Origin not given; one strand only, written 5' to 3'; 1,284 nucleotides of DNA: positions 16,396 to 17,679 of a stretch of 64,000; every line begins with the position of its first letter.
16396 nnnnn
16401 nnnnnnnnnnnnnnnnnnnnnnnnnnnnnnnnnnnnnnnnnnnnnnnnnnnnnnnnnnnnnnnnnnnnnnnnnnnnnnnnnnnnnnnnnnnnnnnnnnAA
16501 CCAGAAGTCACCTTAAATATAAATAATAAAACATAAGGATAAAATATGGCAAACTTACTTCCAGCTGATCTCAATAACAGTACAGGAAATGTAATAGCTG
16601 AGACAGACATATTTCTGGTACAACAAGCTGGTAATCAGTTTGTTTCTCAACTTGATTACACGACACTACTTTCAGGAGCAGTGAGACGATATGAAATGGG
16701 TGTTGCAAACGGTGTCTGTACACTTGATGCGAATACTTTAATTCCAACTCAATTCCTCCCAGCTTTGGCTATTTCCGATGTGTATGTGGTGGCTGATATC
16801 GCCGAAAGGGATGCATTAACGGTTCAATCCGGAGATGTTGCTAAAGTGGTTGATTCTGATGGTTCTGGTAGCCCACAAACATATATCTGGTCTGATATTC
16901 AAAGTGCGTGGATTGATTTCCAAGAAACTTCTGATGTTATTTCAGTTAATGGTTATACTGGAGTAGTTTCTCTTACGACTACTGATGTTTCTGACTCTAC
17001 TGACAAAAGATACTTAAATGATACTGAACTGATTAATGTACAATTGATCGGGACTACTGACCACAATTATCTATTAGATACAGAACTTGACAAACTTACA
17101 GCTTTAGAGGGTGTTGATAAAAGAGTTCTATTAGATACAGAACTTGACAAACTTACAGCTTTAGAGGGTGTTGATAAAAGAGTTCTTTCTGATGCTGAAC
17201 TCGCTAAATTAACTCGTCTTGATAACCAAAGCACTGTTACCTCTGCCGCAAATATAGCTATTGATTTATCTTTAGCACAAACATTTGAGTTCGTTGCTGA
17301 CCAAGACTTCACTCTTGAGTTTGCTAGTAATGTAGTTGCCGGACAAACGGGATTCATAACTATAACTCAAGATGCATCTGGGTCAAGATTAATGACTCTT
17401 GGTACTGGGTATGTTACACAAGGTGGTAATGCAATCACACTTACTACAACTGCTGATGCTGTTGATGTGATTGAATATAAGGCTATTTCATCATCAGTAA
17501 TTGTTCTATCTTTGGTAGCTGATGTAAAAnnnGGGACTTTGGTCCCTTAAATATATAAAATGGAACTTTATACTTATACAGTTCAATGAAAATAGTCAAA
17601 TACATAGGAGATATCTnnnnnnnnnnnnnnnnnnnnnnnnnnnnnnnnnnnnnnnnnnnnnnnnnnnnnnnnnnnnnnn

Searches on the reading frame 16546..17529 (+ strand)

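Call 58: search_protein_families(library=phrogs, proteins=[window:16546-17529:+], max_evalue=0.00001)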
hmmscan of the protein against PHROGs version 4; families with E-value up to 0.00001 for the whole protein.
window:16546-17529:+ (328 aa): 4 families
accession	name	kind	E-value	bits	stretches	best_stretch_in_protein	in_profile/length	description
phrog_5207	-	unknown function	2.1e-09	37.4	1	63-149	390-475/689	-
phrog_2824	-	head and packaging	4.7e-09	35.8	1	64-165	259-362/1151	virion structural protein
phrog_26941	-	tail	6.5e-09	36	1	64-149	292-379/603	tail protein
phrog_4757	-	unknown function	5e-08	33.6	1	229-322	256-353/359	-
